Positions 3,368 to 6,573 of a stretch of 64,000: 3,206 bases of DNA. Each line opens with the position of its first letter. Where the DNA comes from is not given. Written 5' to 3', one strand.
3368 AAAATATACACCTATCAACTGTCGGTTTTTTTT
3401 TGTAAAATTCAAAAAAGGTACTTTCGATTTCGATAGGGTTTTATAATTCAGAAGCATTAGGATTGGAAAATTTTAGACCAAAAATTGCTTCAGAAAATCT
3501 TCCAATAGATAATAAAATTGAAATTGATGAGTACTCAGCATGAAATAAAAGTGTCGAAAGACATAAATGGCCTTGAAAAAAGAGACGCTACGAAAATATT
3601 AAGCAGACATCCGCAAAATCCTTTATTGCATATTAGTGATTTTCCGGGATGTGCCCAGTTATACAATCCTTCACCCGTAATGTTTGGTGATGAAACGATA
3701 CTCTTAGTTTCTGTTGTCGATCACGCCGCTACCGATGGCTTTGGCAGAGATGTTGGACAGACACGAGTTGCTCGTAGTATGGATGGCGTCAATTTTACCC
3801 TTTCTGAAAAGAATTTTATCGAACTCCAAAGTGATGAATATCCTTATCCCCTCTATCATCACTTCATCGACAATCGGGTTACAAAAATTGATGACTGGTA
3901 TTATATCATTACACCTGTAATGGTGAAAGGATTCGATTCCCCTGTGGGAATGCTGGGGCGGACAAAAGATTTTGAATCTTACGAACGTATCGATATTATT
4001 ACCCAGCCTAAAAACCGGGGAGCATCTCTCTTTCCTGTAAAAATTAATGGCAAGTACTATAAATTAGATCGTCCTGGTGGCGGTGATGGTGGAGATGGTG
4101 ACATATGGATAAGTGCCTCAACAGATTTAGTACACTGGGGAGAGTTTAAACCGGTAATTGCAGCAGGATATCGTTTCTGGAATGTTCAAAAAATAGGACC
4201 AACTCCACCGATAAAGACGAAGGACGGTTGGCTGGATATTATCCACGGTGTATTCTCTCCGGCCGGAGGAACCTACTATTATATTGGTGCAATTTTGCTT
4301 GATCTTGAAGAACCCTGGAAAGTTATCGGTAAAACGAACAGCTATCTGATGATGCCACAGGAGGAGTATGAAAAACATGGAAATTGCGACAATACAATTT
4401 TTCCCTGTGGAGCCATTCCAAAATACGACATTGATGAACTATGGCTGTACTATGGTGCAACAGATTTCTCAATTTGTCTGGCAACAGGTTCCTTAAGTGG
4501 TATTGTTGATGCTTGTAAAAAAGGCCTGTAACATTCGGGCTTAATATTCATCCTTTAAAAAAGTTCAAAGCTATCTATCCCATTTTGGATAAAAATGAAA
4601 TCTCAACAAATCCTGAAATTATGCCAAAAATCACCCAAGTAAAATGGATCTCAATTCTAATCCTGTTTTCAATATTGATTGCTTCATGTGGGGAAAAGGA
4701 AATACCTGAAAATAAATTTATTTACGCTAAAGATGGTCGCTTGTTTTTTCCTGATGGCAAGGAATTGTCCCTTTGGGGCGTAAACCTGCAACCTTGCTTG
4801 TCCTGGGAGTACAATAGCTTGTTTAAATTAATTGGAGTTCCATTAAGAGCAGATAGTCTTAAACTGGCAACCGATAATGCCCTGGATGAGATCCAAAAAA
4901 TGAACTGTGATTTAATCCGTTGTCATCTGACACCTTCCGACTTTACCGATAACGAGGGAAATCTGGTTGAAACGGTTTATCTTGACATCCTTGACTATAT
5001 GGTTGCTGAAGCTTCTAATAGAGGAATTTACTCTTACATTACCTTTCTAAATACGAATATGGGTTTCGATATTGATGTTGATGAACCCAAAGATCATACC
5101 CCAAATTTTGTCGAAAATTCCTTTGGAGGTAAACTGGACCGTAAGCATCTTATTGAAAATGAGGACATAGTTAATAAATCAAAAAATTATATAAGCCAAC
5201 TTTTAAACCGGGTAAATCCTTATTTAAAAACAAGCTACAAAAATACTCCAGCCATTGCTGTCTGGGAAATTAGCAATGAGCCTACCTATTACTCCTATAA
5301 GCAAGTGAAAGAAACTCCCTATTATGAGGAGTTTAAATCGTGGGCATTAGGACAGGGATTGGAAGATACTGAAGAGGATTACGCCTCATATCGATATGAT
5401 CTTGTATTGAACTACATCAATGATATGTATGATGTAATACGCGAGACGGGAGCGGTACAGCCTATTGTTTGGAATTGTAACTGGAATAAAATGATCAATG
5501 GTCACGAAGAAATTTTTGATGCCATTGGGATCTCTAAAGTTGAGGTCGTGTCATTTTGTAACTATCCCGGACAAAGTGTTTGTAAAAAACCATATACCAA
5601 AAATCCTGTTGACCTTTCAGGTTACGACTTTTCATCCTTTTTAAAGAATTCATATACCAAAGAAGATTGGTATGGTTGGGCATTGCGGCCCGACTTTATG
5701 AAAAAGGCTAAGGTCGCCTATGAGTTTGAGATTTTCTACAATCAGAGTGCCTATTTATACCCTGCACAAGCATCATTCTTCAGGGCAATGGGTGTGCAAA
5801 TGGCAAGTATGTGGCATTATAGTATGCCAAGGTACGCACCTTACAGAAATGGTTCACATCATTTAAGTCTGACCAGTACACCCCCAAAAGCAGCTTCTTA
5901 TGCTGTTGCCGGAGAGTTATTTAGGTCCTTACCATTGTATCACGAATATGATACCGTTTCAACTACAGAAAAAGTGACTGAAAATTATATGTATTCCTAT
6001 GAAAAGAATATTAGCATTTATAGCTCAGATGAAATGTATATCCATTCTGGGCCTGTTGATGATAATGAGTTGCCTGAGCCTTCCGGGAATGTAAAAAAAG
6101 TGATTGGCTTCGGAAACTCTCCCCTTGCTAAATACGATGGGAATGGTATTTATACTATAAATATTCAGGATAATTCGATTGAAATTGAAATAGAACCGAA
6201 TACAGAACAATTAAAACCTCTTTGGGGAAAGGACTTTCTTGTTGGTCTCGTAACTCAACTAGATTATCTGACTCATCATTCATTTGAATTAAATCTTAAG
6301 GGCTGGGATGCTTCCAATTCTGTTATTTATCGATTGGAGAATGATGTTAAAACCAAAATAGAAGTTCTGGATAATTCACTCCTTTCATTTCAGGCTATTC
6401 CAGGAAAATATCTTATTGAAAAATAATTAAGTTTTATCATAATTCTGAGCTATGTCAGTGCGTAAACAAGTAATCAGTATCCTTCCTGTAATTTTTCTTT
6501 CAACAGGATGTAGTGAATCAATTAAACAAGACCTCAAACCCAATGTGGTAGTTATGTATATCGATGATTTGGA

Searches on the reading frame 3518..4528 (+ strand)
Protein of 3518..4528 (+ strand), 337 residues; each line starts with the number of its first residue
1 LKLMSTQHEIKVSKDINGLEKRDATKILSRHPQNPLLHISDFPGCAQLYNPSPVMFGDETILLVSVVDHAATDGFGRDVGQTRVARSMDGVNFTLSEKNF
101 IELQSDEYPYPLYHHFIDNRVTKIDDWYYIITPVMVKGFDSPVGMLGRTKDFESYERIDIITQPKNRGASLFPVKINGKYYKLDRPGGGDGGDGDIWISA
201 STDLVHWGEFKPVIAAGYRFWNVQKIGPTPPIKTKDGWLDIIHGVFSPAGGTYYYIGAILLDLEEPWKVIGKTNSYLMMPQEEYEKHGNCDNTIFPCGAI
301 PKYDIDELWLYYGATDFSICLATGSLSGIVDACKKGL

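Call 8: search_protein_families(library=pfam, proteins=[window:3518-4528:+], max_evalue=0.0001)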
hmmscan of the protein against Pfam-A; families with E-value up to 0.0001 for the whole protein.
window:3518-4528:+ (337 aa): 1 family
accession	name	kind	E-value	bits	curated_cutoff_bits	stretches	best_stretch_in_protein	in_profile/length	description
PF04041.19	Glyco_hydro_130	-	1.4e-42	146.2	26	1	42-334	29-319/320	beta-1,4-mannooligosaccharide phosphorylase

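Call 49: search_solved_structures(query=window:3518-4528:+, max_evalue=1e-10)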
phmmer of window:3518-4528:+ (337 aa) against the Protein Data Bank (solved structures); distinct sequences matched with E-value up to 1e-10: 12.
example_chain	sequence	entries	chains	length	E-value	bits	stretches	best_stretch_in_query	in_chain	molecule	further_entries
1vkd_A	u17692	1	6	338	1.1e-53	185.4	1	28-335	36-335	conserved hypothetical protein TM1225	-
4udg_A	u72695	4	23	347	3.9e-44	154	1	20-334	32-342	UHGB_MP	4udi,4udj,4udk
4udk_E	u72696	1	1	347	4e-44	154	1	19-334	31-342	UHGB_MP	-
5ayd_A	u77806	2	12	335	1.2e-40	142.6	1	23-334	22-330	Beta-1,4-mannooligosaccharide phosphorylase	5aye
5b0p_A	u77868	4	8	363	5.2e-40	140.4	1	78-323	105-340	Lin0857 protein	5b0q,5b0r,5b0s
9eqq_A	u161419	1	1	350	1.8e-36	128.8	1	118-333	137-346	Uhgb_MS mannoside synthase from an unknown human gut bacterium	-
9erg_A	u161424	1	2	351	1.8e-36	128.8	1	118-333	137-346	Uhgb_MS mannoside synthase from an unknown human gut bacterium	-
9erh_A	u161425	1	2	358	1.9e-36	128.8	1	118-333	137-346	Uhgb_MS mannoside synthase from an unknown human gut bacterium in complex with 1,2-beta-ma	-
9fj8_A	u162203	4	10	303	1.2e-35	126.1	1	65-322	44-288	1,2-beta-oligomannan phosphorylase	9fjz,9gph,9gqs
7fip_A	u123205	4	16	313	2.9e-29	105.1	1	84-322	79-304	Beta-1,2-mannobiose phosphorylase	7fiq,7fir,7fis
5ay9_A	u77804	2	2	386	4.4e-25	91.3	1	145-331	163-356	4-O-beta-D-mannosyl-D-glucose phosphorylase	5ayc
3was_A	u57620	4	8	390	4.3e-21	78.2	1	144-333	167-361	4-O-beta-D-mannosyl-D-glucose phosphorylase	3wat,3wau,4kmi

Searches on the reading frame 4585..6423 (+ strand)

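Call 8: search_protein_families(library=pfam, proteins=[window:4585-6423:+], max_evalue=0.0001)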
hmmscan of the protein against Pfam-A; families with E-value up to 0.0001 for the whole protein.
window:4585-6423:+ (613 aa): 1 family
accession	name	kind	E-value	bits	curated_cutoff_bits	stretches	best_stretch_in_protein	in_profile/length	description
PF02449.21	Glyco_hydro_42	-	2.4e-05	24.3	21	0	190-253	96-157/376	Beta-galactosidase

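Call 27: search_protein_families(library=pfam, proteins=[window:4585-6423:+], max_evalue=1)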
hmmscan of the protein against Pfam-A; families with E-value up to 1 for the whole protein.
window:4585-6423:+ (613 aa): 1 family
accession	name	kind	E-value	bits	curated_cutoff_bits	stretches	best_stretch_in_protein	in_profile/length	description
PF02449.21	Glyco_hydro_42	-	2.4e-05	24.3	21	1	190-253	96-157/376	Beta-galactosidase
